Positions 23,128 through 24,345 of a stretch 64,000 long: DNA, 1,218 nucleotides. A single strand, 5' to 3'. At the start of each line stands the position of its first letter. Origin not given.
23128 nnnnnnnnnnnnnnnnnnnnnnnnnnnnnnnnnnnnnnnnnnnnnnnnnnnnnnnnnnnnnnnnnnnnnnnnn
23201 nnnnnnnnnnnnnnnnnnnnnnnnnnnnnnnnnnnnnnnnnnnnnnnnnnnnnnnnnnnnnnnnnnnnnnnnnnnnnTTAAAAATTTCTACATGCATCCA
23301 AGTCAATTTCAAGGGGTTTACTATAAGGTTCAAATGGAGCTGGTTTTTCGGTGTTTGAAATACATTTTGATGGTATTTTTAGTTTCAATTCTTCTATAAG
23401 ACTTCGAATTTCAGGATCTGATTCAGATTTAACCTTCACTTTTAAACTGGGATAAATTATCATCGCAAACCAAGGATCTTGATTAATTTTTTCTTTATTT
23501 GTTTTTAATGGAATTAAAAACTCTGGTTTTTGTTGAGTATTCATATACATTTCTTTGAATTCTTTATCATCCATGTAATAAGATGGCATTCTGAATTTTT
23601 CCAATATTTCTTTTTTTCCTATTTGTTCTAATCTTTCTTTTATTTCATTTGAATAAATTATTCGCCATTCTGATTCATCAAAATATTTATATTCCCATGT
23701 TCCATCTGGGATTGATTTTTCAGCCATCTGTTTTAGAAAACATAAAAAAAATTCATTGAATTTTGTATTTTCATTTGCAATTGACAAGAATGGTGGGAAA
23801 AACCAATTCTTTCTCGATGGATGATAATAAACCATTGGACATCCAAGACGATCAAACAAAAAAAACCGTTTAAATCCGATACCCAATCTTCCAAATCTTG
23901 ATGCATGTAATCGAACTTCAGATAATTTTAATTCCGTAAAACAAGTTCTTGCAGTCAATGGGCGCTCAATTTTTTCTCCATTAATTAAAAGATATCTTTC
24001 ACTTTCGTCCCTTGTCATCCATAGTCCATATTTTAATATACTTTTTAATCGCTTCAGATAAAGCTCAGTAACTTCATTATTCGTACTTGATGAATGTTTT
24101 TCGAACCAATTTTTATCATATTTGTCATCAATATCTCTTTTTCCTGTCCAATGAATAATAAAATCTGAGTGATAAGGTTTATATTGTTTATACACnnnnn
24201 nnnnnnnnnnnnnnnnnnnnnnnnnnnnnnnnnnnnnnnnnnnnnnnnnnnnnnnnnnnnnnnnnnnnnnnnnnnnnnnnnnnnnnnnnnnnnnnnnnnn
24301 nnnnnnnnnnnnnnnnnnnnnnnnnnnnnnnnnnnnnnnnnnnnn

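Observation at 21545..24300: A 2.7-kb low-GC islet with an R-M pair and a convergent AbiGi-like gene sits between two core genes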

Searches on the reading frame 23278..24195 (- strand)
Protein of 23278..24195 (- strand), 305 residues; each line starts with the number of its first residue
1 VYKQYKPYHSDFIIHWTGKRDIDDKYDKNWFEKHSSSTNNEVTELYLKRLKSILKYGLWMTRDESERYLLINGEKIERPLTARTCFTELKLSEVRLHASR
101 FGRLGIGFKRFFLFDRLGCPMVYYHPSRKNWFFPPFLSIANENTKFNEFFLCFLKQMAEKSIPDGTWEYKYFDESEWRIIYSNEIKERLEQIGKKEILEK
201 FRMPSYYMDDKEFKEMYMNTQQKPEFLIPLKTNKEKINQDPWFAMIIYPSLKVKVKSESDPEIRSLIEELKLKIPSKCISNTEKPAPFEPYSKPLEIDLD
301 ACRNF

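Call 3: search_protein_families(library=pfam, proteins=[window:23278-24195:-], max_evalue=0.1)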
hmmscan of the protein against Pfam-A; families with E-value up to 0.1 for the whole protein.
window:23278-24195:- (305 aa): 2 families
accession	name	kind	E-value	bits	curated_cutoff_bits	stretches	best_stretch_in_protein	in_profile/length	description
PF10899.13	AbiGi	-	0.0042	17.6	22.4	0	83-110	30-57/185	Putative abortive phage resistance protein AbiGi, antitoxin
PF02920.21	Integrase_DNA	-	0.063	13.7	27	0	159-187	17-48/70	DNA binding domain of tn916 integrase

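Call 4: search_protein_families(library=padloc, proteins=[window:23278-24195:-], max_evalue=0.1)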
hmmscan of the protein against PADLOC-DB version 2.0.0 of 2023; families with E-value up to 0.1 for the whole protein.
window:23278-24195:- (305 aa): 1 family
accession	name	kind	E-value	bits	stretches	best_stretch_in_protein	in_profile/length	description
PDLC02331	AbiGi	-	2.1e-08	31.9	1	50-218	30-208/260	AbiGi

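Call 5: search_protein_families(library=ncbifam, proteins=[window:23278-24195:-], max_evalue=0.1)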
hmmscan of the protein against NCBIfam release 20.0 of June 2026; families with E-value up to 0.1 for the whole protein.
window:23278-24195:- (305 aa): 0 families

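Call 11: search_solved_structures(query=window:23278-24195:-, max_evalue=1)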
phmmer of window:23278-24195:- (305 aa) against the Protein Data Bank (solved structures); distinct sequences matched with E-value up to 1: 1.
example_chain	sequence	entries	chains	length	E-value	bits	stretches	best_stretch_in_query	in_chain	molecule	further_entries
2n2t_A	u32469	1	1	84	0.79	12.1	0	252-282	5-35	OR303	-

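Call 13: find_homologous_proteins(query=window:23278-24195:-, max_evalue=0.001)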
Query window:23278-24195:- (305 aa): 540 proteins with E <= 0.001 among 2183 candidates; the best 120 are listed.
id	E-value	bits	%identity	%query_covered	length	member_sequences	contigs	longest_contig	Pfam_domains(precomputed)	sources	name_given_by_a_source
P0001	7.2e-104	365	59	100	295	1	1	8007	-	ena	-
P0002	5.2e-103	363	58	100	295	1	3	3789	PF10899.14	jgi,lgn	-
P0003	2.9e-101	357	57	100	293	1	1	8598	-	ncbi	-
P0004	1.2e-99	352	56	100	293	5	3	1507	PF10899.14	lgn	-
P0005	2.5e-98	347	56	100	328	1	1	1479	PF10899.14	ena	-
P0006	4.8e-98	346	55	100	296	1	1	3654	PF10899.14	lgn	-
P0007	5.4e-98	346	56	99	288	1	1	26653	-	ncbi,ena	-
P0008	2.3e-97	344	55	100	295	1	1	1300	-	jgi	jgi:hypothetical protein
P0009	2.0e-96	341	55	100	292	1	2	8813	PF10899.14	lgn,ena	-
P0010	1.1e-95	339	54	100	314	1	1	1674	PF10899.14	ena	-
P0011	6.5e-95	336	55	100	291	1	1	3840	PF10899.14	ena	-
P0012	2.6e-94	334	53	100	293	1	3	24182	PF10899.14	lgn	-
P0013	3.6e-93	330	57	100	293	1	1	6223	-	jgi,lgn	jgi:hypothetical protein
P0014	6.1e-93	330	52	100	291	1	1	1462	-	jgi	jgi:hypothetical protein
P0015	7.0e-93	329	56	100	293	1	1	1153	-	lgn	-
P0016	2.2e-92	328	54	100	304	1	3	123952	PF10899.14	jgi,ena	-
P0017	2.6e-92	328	54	100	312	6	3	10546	PF10899.14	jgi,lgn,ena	-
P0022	3.8e-90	320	54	100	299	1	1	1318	PF10899.14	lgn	-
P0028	2.0e-87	311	53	100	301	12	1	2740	PF10899.14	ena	-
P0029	3.1e-87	311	52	100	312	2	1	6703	PF10899.14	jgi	-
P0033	5.3e-87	310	51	100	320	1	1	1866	PF10899.14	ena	-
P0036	8.4e-87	309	49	100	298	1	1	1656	PF10899.14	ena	-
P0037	9.2e-87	309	50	100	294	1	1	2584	PF10899.14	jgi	-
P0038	2.5e-86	308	51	100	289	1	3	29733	PF10899.14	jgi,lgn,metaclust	jgi:hypothetical protein|metaclust:\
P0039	6.2e-86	307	52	100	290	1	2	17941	PF10899.14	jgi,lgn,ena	-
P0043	1.5e-85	305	52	100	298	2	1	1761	PF10899.14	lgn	-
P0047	2.3e-85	305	53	100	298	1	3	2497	PF10899.14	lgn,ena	-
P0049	3.0e-85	304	50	100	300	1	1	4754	PF10899.14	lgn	-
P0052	6.4e-85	303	51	100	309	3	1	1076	PF10899.14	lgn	-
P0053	8.5e-85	303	52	98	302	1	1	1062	PF10899.14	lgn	-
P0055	1.0e-84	303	54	100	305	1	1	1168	PF10899.14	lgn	-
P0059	3.7e-84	301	51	100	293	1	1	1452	PF10899.14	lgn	-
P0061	5.9e-84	300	52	99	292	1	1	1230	PF10899.14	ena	-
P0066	1.6e-82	295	49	100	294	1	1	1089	PF10899.14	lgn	-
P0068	2.3e-82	295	47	99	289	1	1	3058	PF10899.14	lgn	-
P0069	1.3e-81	292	50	99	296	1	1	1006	PF10899.14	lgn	-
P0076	1.5e-80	289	51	99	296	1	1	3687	PF10899.14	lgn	-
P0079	1.3e-79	286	49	98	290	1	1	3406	PF10899.14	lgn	-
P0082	1.4e-77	279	49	98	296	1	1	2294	PF10899.14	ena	-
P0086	3.9e-76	274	49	99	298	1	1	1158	PF10899.14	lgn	-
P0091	1.7e-75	272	48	99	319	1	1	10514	PF10899.14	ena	-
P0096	1.3e-74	269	48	99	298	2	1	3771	PF10899.14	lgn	-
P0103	2.8e-72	262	46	99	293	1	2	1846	PF10899.14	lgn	-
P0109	8.2e-71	257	44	98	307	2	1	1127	PF10899.14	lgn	-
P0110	4.7e-70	254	48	99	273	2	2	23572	PF10899.14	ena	-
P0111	8.1e-70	254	44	98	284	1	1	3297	PF10899.14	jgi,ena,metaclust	metaclust:\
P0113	1.4e-69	253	46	100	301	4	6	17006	PF10899.14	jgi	-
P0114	2.7e-69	252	51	75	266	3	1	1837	PF10899.14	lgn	-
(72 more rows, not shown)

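Call 14: find_encoding_contigs(protein=P0007, flank=6000, max_places=3)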
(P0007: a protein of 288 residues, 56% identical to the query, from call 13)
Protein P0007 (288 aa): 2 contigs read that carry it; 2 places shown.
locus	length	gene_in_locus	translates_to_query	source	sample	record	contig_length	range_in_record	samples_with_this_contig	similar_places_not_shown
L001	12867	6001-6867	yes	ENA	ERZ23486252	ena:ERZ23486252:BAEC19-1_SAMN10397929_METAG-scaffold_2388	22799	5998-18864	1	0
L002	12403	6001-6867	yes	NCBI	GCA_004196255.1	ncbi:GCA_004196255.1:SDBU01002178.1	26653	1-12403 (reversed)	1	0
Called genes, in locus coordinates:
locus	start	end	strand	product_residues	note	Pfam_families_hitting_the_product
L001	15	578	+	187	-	PF13637:Ank_4, PF12796:Ank_2, PF13857:Ank_5 (weak), PF00023:Ank (weak), PF12796:Ank_2, PF13637:Ank_4, PF13857:Ank_5 (weak), PF00023:Ank, +2 more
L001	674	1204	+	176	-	-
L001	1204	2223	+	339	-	PF13102:Phage_int_SAM_5, PF24624:Int_N, PF00589:Phage_integrase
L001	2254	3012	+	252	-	-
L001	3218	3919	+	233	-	-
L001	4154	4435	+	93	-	-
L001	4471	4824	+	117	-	-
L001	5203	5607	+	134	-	-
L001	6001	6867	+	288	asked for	-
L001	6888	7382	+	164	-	-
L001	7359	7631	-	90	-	-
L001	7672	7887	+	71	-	PF12728:HTH_17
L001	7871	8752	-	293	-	-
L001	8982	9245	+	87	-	PF12844:HTH_19 (weak), PF13560:HTH_31, PF01381:HTH_3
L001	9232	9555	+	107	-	PF13657:Couple_hipA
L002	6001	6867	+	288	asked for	-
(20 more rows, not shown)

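Call 15: find_encoding_contigs(protein=P0016, flank=6000, max_places=3)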
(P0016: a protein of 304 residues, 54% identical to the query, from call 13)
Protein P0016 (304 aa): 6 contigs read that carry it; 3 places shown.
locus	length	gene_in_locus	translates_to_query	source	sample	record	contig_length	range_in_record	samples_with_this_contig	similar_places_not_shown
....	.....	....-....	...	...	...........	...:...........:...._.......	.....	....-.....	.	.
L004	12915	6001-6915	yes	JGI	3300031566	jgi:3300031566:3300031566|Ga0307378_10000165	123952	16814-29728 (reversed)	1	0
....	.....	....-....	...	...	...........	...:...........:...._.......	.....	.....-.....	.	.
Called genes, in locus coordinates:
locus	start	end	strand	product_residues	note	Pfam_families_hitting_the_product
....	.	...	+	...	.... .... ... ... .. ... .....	-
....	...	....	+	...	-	-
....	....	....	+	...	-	-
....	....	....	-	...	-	-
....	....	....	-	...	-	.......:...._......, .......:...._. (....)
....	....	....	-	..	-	-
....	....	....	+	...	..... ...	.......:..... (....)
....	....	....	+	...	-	-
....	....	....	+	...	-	-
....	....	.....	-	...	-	-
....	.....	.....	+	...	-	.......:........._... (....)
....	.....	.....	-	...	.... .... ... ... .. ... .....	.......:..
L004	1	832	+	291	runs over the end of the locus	-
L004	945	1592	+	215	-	-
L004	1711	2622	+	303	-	-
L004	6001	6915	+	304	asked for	PF10899:AbiGi (weak)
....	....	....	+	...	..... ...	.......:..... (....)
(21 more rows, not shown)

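Call 16: find_encoding_contigs(protein=P0003, flank=6000, max_places=3)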
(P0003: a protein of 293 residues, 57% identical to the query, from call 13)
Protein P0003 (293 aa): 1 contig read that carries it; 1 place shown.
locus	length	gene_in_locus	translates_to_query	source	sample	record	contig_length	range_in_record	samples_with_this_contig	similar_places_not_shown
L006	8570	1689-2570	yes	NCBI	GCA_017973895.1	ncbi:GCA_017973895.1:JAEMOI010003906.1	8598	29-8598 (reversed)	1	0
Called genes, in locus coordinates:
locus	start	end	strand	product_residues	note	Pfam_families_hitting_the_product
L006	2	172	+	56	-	?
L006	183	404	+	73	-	-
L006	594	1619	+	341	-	-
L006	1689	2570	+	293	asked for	-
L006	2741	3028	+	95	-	-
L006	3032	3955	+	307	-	-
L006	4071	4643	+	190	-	PF13302:Acetyltransf_3, PF00583:Acetyltransf_1 (weak)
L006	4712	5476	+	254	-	PF01209:Ubie_methyltran, PF03848:TehB, PF05175:MTS, PF13489:Methyltransf_23, PF13847:Methyltransf_31, PF08241:Methyltransf_11, PF08242:Methyltransf_12, PF13649:Methyltransf_25, +5 more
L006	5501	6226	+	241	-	PF01209:Ubie_methyltran, PF02353:CMAS (weak), PF13489:Methyltransf_23, PF01728:FtsJ (faint), PF13847:Methyltransf_31, PF08241:Methyltransf_11, PF08242:Methyltransf_12, PF13649:Methyltransf_25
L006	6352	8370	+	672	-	PF09972:DUF2207, PF20990:DUF2207_C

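Call 35: find_related_loci(query=A1, collection=metagenome_contigs, flank=6000)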
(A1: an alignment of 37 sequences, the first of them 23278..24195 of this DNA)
Query A1 (305 aa) in metagenome_contigs; peptide patterns used: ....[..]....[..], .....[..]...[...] (x = any residue, [..] = any of these).
234 stretches matched a pattern; 165 encode a relative of the query (tblastn E <= 1e-3); the best 80 are kept; 80 distinct loci.
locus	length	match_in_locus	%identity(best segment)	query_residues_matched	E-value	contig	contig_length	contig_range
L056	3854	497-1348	53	5-305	5e-100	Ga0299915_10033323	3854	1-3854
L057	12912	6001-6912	54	1-305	3e-97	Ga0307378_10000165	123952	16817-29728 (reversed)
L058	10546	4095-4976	54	1-305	9e-97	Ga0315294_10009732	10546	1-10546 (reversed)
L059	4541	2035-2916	54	1-305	5e-97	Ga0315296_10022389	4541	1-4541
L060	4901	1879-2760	54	1-305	7e-97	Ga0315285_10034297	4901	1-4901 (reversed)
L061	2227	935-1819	51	1-305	1e-100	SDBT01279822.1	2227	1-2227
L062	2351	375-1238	50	2-305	6e-99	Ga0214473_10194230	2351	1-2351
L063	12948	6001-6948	49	5-305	6e-94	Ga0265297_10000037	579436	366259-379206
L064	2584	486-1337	50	2-305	4e-96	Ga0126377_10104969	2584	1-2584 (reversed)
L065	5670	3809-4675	51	1-305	8e-93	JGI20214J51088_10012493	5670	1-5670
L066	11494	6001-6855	53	2-305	1e-92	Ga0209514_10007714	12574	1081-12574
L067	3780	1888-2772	52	3-305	3e-92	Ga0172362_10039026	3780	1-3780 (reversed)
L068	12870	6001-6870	52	1-305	4e-91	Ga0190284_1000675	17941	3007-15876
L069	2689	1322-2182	50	1-305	7e-94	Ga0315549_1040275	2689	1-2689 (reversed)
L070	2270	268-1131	52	2-305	3e-94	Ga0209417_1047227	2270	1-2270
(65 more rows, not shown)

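Call 41: predict_structure(alignment_id=A1)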
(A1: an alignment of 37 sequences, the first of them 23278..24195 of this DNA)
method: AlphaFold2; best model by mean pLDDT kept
length: 305 residues; sequences in the alignment: 37
mean_pLDDT: 87.7   pTM: 0.88
mean pLDDT of the five models: 87.7, 87.3, 86.3, 85.8, 85.5
residues with pLDDT >= 90: 196; 70-90: 71; 50-70: 32; < 50: 6
segments of 3 or more residues with pLDDT < 50: 138-140
pLDDT, mean of each block of 10 residues (from residue 1): 56 92 95 94 97 96 93 90 92 90 95 93 84 52 65 90 86 81 96 94 96 94 95 65 95 98 95 82 81 95 88
secondary structure, 60 per line:
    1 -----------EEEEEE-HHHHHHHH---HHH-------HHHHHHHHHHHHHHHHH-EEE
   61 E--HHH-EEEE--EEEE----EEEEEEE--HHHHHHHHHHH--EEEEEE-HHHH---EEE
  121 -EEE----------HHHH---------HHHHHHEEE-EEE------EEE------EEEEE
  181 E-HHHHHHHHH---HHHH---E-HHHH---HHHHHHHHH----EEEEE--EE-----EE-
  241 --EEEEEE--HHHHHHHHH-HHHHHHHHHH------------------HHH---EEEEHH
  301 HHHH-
elements in order: E12-17 H19-26 H40-56 E58-61 E68-71 E74-77 E82-88 H91-101 E104-109 H111-114 E118-120 E122-124 H135-138 H148-153 E154-156 E158-160 E167-169 E176-181 H183-191 H195-198 H204-207 H211-219 E224-228 E243-248 H251-259 H261-270 E295-298 H299-304

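Call 43: search_protein_families(library=pfam, alignment_id=A2, max_evalue=0.0001)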
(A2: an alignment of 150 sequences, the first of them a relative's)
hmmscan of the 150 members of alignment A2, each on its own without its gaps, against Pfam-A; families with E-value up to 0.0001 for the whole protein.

A. member 1, L006:594-1619:+ (341 aa): 0 families

B. families by the number of members that match (of 150 scanned): 113 families (the first 25 are shown)
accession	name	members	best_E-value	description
PF14437.12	MafB19-deam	3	4.5e-45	MafB19-like deaminase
PF00383.29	dCMP_cyt_deam_1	3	1e-30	Cytidine and deoxycytidylate deaminase zinc-binding region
PF10412.15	TrwB_AAD_bind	3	6.5e-14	Type IV secretion-system coupling protein DNA-binding domain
PF02534.20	T4SS-DNA_transf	3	4e-11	Type IV secretory system Conjugative DNA transfer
PF12696.13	TraG-D_C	3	3.5e-08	TraM recognition site of TraD and TraG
PF01975.23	SurE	2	2.7e-64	Survival protein SurE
PF01381.28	HTH_3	2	9.5e-21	Helix-turn-helix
PF13560.12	HTH_31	2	1.4e-15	Helix-turn-helix domain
PF13181.12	TPR_8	2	1.3e-13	Tetratricopeptide repeat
PF12844.13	HTH_19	2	1.5e-13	Helix-turn-helix domain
PF00583.31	Acetyltransf_1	2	2.8e-12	Acetyltransferase (GNAT) family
PF13508.13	Acetyltransf_7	2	1.5e-11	Acetyltransferase (GNAT) domain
PF04326.19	SLFN_AlbA_2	2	1.4e-08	Schlafen, AlbA_2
PF08445.16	FR47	2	6.5e-08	FR47-like protein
PF10137.14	CAP12-PCTIR_TIR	2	2e-06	CAP12/Pycsar effector protein, TIR domain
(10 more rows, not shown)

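Call 45: fold_search(model_id=the predicted structure, library=pdb)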
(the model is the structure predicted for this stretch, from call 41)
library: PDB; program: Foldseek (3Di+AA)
matches with E <= 10: 103; with E <= 0.001: 0
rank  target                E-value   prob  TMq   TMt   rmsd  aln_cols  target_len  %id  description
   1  5akm_K                1.3e+00  0.04  0.11  0.17  13.9       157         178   15  THE CRYSTAL STRUCTURE OF I-DMOI G20S IN COMPLEX WITH ITS TARGET DNA IN THE PRESENCE OF 2MM MG (released 2015-06-17)
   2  5akm_F                1.5e+00  0.04  0.11  0.17  12.5       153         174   14  THE CRYSTAL STRUCTURE OF I-DMOI G20S IN COMPLEX WITH ITS TARGET DNA IN THE PRESENCE OF 2MM MG (released 2015-06-17)
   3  5jlj_B                2.1e+00  0.01  0.06  0.12  14.5       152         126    8  Crystal Structure of KPT8602 in complex with CRM1-Ran-RanBP1 (released 2016-06-29)
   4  4unc_A                2.2e+00  0.03  0.11  0.16  12.5       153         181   14  THE CRYSTAL STRUCTURE OF I-DMOI IN COMPLEX WITH ITS TARGET DNA AT 8 DAYS INCUBATION IN 5MM MN (STATE 6) (released 2014-12-17)
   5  5akm_A                2.5e+00  0.03  0.11  0.16  13.7       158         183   14  THE CRYSTAL STRUCTURE OF I-DMOI G20S IN COMPLEX WITH ITS TARGET DNA IN THE PRESENCE OF 2MM MG (released 2015-06-17)
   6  8ovw_O                2.5e+00  0.01  0.09  0.10  22.6       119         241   11  Cryo-EM structure of CBF1-CCAN bound topologically to centromeric DNA (released 2023-08-09)
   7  5o6i_A                2.6e+00  0.03  0.10  0.15  14.1       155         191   12  Structures and dynamics of mesophilic variants from the homing endonuclease I-DmoI (released 2017-12-06)
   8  2w3y_A                2.6e+00  0.02  0.14  0.15  17.5       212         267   10  Structure of the Evf virulence factor (released 2008-12-30)
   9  5uwr_B                2.8e+00  0.01  0.06  0.12  14.5       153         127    8  Crystal Structure of CDC7 NES Peptide (extended) in complex with CRM1-Ran-RanBP1 (released 2017-03-22)
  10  5uws_B                2.8e+00  0.01  0.06  0.12  14.5       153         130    8  Crystal Structure of X11L2 NES Peptide in complex with CRM1-Ran-RanBP1 (released 2017-03-22)
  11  5uwo_B                3.1e+00  0.01  0.06  0.12  14.5       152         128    8  Crystal Structure of Engineered FMRP-1b NES Peptide in complex with CRM1-Ran-RanBP1 (released 2017-03-22)
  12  5ysu_B                3.1e+00  0.01  0.07  0.12  14.6       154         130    9  Plumbagin in complex with CRM1-RanM189D-RanBP1 (released 2018-11-21)
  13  4hav_B                3.1e+00  0.01  0.06  0.12  14.4       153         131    8  Crystal structure of CRM1 inhibitor Anguinomycin A in complex with CRM1-Ran-RanBP1 (released 2013-01-09)
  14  2vs7_A                3.3e+00  0.03  0.10  0.15  16.6       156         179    9  The crystal structure of I-DmoI in complex with DNA and Ca (released 2008-11-11)
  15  4d6o_A                3.3e+00  0.02  0.11  0.16  14.1       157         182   14  THE CRYSTAL STRUCTURE OF I-DMOI IN COMPLEX WITH ITS TARGET DNA AT 1H INCUBATION IN 5MM MG (STATE 2) (released 2014-12-17)
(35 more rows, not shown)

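Call 52: fold_search(model_id=the predicted structure, library=viral)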
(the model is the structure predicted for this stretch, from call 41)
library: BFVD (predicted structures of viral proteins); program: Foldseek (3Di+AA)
matches with E <= 10: 88; with E <= 0.001: 0
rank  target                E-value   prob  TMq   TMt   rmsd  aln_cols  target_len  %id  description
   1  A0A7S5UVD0            3.7e-01  0.47  0.21  0.36   5.8       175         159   13  (no name in the UniProt tables at hand)
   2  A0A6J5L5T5            4.2e-01  0.02  0.08  0.11  22.1       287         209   10  Uncharacterized protein [uncultured Caudovirales phage]
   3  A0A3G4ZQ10            6.7e-01  0.02  0.10  0.13  18.0       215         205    9  Uncharacterized protein [Barrevirus sp.]
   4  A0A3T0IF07            8.0e-01  0.03  0.09  0.12  12.4        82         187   11  (no name in the UniProt tables at hand)
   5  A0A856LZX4            1.3e+00  0.01  0.08  0.11  18.3       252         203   12  (no name in the UniProt tables at hand)
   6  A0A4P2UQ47            1.4e+00  0.02  0.09  0.15  15.6       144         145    7  (no name in the UniProt tables at hand)
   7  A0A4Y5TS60            1.4e+00  0.04  0.09  0.15  10.2       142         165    8  (no name in the UniProt tables at hand)
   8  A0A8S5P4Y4            1.8e+00  0.02  0.07  0.08  15.8       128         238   16  Phage tail protein [Siphoviridae sp. ctQtc11]
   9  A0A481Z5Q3            1.9e+00  0.01  0.09  0.03  22.4       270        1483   12  Early transcription factor large subunit-like protein [Pithovirus LCPAC201]
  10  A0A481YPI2            2.6e+00  0.01  0.08  0.09  18.3       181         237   10  Protein kinase domain-containing protein (Fragment) [Pithovirus LCDPAC02]
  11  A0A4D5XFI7            2.7e+00  0.01  0.10  0.04  19.0       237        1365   15  Early transcription factor large subunit-like protein [Pithovirus LCPAC102]
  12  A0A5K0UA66            2.7e+00  0.01  0.11  0.11  18.5       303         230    6  CYTH domain-containing protein [Yasminevirus sp. GU-2018]
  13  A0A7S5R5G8            2.9e+00  0.01  0.09  0.14  13.8        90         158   13  (no name in the UniProt tables at hand)
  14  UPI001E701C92         2.9e+00  0.01  0.09  0.05  18.5       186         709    8  (no name look-up for this kind of identifier)
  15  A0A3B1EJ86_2          2.9e+00  0.01  0.07  0.02  15.2        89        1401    8  Polyprotein (Fragment) [Formica cinerea virus 2]
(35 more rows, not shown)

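Call 53: search_protein_families(library=pfam, alignment_id=A1, max_evalue=0.01)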
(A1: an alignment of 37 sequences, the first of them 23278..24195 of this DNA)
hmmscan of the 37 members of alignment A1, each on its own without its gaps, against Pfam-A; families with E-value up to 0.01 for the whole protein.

A. member 1, window:23278-24195:- (305 aa): 1 family
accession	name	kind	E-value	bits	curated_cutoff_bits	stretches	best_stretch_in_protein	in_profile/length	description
PF10899.13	AbiGi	-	0.0042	17.6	22.4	0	83-110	30-57/185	Putative abortive phage resistance protein AbiGi, antitoxin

B. families by the number of members that match (of 37 scanned): 1 family
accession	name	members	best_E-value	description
PF10899.13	AbiGi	31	2.9e-07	Putative abortive phage resistance protein AbiGi, antitoxin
